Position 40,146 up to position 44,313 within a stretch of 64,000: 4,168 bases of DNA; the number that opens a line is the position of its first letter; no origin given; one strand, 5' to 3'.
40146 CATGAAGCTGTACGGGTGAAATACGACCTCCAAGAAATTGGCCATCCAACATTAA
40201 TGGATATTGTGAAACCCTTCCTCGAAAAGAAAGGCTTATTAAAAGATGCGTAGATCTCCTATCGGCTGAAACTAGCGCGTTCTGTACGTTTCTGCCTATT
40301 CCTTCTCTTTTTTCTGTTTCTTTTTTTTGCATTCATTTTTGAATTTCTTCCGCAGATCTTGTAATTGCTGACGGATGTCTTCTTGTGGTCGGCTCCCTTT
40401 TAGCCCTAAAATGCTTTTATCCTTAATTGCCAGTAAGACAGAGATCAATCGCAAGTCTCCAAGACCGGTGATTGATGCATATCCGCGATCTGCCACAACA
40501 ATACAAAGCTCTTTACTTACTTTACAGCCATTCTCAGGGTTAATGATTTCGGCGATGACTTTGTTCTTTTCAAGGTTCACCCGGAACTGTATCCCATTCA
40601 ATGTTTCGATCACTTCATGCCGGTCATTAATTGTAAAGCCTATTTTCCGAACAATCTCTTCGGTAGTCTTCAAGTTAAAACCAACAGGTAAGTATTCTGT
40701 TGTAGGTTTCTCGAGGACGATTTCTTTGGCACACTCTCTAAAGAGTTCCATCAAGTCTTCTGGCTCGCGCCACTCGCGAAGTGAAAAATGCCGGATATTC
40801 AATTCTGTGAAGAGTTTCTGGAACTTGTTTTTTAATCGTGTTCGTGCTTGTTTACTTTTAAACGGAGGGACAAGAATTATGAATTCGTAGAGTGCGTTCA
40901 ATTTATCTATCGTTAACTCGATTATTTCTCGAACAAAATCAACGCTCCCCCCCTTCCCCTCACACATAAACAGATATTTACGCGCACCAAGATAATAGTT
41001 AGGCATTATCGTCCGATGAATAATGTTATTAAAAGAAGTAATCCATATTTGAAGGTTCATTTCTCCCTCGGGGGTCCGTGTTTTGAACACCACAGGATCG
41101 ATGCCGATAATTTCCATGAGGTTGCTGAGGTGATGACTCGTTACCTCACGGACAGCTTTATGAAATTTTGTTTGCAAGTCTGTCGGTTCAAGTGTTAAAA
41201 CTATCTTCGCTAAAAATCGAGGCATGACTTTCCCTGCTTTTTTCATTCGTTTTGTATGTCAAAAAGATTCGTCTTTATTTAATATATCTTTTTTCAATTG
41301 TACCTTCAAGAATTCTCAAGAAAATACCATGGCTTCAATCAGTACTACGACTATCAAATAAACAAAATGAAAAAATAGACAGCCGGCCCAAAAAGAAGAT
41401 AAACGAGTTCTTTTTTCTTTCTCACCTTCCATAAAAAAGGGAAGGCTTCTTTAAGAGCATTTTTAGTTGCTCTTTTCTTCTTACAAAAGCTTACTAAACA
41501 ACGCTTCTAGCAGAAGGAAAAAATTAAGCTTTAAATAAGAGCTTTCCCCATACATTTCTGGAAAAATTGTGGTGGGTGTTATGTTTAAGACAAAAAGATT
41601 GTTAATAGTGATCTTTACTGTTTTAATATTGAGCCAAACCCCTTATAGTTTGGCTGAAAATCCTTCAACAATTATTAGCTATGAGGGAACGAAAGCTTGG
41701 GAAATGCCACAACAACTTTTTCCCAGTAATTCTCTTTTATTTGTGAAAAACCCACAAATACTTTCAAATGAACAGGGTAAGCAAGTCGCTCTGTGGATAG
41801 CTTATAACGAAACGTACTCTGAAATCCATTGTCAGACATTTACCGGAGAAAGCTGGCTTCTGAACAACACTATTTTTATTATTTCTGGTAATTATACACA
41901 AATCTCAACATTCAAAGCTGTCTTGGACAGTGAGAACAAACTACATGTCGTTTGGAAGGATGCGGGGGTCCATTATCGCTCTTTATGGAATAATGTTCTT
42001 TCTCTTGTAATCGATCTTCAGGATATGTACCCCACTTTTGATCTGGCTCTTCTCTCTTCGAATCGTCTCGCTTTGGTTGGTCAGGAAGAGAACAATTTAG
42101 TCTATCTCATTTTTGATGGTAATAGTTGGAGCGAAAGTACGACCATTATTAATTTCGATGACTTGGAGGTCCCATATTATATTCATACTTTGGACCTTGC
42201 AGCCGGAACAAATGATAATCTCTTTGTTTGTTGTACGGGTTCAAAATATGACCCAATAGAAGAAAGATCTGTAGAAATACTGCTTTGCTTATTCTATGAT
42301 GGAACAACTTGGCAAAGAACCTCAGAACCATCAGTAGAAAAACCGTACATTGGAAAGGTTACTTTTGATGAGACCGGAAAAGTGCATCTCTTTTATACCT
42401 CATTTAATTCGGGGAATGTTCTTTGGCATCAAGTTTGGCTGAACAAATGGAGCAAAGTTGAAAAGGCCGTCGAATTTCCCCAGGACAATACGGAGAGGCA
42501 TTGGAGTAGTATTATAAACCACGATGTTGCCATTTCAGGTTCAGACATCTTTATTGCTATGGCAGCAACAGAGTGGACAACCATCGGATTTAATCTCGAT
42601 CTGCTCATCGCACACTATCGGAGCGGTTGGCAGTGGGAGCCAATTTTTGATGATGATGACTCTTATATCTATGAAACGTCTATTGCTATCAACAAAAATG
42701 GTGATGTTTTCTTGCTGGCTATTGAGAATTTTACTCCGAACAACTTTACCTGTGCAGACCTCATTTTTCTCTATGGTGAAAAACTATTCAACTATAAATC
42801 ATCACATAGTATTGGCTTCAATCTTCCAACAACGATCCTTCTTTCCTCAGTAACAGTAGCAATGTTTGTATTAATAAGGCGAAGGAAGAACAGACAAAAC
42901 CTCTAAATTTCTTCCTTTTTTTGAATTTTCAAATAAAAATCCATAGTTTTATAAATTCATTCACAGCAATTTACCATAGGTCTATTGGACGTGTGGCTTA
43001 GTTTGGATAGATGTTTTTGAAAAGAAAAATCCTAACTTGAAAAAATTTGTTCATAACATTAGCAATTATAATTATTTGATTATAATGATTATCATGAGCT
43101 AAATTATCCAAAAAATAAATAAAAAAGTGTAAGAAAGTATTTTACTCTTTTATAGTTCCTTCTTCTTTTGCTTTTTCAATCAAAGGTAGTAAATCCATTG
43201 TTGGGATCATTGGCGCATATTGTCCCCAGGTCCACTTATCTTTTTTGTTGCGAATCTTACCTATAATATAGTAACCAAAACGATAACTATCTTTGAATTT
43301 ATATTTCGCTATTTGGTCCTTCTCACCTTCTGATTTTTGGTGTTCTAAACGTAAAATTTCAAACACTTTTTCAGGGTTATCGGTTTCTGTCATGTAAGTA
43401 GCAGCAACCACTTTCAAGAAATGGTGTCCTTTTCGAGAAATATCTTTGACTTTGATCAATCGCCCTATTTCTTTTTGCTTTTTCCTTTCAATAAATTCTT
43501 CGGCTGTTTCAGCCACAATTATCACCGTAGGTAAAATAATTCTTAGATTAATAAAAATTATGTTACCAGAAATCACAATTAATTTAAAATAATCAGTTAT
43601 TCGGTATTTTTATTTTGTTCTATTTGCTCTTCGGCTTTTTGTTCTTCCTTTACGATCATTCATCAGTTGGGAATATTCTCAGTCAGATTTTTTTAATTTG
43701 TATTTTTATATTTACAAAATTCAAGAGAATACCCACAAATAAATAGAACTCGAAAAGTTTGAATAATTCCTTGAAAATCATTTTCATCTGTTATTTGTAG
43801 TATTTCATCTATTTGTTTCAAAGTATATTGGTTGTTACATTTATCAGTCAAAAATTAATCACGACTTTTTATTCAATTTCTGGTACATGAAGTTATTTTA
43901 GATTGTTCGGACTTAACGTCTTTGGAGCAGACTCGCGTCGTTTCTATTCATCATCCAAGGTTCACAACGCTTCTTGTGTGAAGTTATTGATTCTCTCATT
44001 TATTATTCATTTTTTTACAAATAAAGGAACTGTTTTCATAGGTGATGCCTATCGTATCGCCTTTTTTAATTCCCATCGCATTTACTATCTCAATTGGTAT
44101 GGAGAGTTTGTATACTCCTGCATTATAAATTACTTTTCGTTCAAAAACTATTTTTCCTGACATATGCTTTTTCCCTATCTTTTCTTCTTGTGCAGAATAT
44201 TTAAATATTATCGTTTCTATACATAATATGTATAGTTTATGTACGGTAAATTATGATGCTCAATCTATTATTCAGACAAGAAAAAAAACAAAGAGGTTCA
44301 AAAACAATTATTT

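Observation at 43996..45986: AbrB-like regulator divergent from a 577-aa dual PD-(D/E)xK protein: candidate uncharacterised defence module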

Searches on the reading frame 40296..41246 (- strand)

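Call 6: search_protein_families(library=pfam, proteins=[window:40296-41246:-], max_evalue=1)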
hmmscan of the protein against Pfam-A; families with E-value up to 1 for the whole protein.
window:40296-41246:- (316 aa): 2 families
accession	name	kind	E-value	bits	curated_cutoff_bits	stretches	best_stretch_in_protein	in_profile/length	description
PF01609.27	DDE_Tnp_1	-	0.0087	16.3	23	1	239-315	75-138/200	Transposase DDE domain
PF10545.15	MADF_DNA_bdg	-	0.055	14.3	22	1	285-313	39-68/84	Alcohol dehydrogenase transcription factor Myb/SANT-like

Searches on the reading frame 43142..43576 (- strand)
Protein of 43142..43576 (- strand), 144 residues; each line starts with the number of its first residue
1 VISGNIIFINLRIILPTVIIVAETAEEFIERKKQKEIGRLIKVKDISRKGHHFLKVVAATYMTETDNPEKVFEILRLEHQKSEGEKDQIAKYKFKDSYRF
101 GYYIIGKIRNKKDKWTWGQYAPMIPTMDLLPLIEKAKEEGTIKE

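Call 6: search_protein_families(library=pfam, proteins=[window:43142-43576:-], max_evalue=1)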
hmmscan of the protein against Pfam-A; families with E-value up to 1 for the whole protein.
window:43142-43576:- (144 aa): 2 families
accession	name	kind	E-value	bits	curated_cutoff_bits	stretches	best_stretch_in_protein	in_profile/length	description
PF21813.2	DUF6882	-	0.066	13.5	23.9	1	96-140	47-90/142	Family of unknown function (DUF6882)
PF21383.2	DPAGT1_ins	-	0.24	11.9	27.1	0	42-58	5-21/43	DPAGT1 insertion domain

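Call 7: search_protein_families(library=padloc, proteins=[window:43142-43576:-], max_evalue=1)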
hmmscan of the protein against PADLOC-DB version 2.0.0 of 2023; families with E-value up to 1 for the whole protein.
window:43142-43576:- (144 aa): 0 families

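Call 8: search_protein_families(library=ncbifam, proteins=[window:43142-43576:-], max_evalue=1)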
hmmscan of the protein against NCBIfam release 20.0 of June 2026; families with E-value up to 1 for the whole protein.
window:43142-43576:- (144 aa): 0 families

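Call 93: search_protein_families(library=phrogs, proteins=[window:43142-43576:-], max_evalue=0.01)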
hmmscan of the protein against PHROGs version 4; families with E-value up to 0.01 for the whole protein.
window:43142-43576:- (144 aa): 0 families
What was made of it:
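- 43142..43576 (-): 144-aa ORF of unknown function inside the same low-GC segment; whether it belongs to the module is uncertain. No family match (calls 6-8, 93).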

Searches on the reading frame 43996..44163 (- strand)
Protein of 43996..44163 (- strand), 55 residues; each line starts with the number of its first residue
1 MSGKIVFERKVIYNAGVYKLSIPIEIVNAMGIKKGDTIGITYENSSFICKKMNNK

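Call 6: search_protein_families(library=pfam, proteins=[window:43996-44163:-], max_evalue=1)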
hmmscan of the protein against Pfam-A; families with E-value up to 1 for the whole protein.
window:43996-44163:- (55 aa): 1 family
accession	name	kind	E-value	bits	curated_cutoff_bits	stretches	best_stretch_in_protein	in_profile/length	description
PF04014.23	MazE_antitoxin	-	3.9e-05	24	24.7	1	21-47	11-38/48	Antidote-toxin recognition MazE, bacterial antitoxin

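Call 7: search_protein_families(library=padloc, proteins=[window:43996-44163:-], max_evalue=1)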
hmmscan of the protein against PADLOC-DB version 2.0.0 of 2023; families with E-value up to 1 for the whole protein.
window:43996-44163:- (55 aa): 0 families

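Call 8: search_protein_families(library=ncbifam, proteins=[window:43996-44163:-], max_evalue=1)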
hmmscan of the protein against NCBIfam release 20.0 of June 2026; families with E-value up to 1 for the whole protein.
window:43996-44163:- (55 aa): 1 family
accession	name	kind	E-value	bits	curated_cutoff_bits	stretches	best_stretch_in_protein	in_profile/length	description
TIGR02609.1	doc_partner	hypoth_equivalog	9.3e-05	22.7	55.9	1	20-54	12-46/74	putative addiction module antidote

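Call 85: search_protein_families(library=pfam, proteins=[window:43996-44163:-], max_evalue=0.1)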
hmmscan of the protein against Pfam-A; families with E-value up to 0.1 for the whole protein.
window:43996-44163:- (55 aa): 1 family
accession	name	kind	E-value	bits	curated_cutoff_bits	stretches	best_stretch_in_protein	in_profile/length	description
PF04014.23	MazE_antitoxin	-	3.9e-05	24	24.7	1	21-47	11-38/48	Antidote-toxin recognition MazE, bacterial antitoxin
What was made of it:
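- Checked: This is 0.7 bits below the gathering score (calls 6, 85).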

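Call 86: search_solved_structures(query=window:43996-44163:-, max_evalue=1, show_alignments=2)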
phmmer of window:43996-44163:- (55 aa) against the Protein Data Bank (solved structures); distinct sequences matched with E-value up to 1: 4.
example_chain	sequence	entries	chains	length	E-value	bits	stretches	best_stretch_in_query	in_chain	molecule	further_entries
5itm_A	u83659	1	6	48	0.069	16.8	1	14-50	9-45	AbrB family transcriptional regulator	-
5itj_A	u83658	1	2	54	0.086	16.5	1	14-50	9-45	AbrB family transcriptional regulator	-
2l66_A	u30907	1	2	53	0.089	16.5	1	15-50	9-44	Transcriptional regulator, AbrB family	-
3akj_A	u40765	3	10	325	0.66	13.8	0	9-50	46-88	CtkA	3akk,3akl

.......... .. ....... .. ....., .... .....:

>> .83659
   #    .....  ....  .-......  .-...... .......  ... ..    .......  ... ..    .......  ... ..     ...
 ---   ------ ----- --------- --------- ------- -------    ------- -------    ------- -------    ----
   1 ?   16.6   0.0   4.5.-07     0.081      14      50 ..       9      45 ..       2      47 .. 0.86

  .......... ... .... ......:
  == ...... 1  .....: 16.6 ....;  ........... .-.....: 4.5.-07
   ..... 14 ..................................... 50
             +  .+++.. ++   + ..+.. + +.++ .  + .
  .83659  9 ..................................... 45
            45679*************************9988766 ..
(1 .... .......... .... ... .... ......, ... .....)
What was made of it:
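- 43996..44163 (-): 55-aa AbrB/MazE (swapped-hairpin) type small DNA-binding protein, a lineage-specific divergent partner and probable local repressor. Best PDB matches are AbrB-family regulators at E~0.07-0.09 (call 86).
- On AbrB/MazE/SpoVT swapped-hairpin family (55-aa protein): The top PDB sequence hits are AbrB regulators at E=0.07-0.09 (call 86).
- Checked: Its best PDB sequence matches are three archaeal AbrB-family regulators at E=0.07-0.09 (call 86).
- The small protein is AbrB/MazE-like (calls 6, 85, 86).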

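Call 93: search_protein_families(library=phrogs, proteins=[window:43996-44163:-], max_evalue=0.01)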
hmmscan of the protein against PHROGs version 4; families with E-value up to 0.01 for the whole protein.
window:43996-44163:- (55 aa): 4 families
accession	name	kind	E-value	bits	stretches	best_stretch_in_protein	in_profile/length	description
phrog_2329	-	unknown function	0.00019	22.4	1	17-54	20-58/59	-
phrog_13486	-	unknown function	0.00068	20.3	1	6-39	2-35/51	-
phrog_4681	-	moron, auxiliary metabolic gene and host takeover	0.0026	18.7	1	19-54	15-50/87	antitoxin from a toxin-antitoxin system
phrog_4324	-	unknown function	0.0053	18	1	20-53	15-48/89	-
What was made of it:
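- The small protein's best matches are to MazE_antitoxin, to TIGR02609 'putative addiction module antidote', and to a PHROG antitoxin family (calls 6, 8, 93).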
